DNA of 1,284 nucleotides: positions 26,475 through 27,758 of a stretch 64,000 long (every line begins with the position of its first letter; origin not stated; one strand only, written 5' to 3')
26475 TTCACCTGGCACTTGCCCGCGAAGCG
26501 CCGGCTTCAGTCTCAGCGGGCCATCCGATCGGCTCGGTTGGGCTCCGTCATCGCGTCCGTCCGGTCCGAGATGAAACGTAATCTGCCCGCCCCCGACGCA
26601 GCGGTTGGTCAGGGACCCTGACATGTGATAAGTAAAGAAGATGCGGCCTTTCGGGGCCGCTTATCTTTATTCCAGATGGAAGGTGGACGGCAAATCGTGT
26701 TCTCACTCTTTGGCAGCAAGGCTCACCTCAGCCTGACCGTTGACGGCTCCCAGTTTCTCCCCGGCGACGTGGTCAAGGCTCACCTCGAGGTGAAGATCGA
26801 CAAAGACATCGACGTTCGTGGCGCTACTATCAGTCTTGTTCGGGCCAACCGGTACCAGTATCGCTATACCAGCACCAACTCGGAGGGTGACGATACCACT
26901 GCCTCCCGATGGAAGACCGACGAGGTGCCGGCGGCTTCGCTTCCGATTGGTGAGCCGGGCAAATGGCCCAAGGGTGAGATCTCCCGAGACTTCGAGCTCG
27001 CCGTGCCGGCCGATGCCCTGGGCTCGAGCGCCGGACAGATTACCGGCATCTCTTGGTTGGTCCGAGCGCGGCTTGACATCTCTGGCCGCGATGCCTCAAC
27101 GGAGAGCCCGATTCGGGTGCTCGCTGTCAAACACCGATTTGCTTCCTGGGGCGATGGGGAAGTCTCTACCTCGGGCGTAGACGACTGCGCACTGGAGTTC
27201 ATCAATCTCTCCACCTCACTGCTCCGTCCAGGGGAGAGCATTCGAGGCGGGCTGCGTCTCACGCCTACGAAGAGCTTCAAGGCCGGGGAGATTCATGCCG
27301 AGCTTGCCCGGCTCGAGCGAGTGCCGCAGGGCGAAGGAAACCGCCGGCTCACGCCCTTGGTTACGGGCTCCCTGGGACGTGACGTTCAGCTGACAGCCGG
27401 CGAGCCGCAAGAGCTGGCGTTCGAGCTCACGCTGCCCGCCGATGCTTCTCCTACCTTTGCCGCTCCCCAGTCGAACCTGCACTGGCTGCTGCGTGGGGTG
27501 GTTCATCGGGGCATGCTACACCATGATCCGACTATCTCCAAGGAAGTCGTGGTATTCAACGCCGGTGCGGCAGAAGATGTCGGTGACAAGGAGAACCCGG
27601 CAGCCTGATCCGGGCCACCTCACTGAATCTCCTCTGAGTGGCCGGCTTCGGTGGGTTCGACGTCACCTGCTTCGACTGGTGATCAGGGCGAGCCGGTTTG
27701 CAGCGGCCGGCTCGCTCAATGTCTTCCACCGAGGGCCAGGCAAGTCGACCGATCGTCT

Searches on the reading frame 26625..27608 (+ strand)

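Call 7: search_protein_families(library=pfam, proteins=[window:26625-27608:+], max_evalue=0.001)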
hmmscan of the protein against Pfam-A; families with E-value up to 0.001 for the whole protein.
window:26625-27608:+ (327 aa): 2 families
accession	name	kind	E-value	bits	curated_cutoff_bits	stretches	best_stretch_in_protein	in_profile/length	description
PF02752.27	Arrestin_C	-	3.3e-11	44.1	27.7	1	32-168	4-135/137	Arrestin (or S-antigen), C-terminal domain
PF00339.34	Arrestin_N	-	3e-05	24.5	24.9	0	44-155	12-130/148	Arrestin (or S-antigen), N-terminal domain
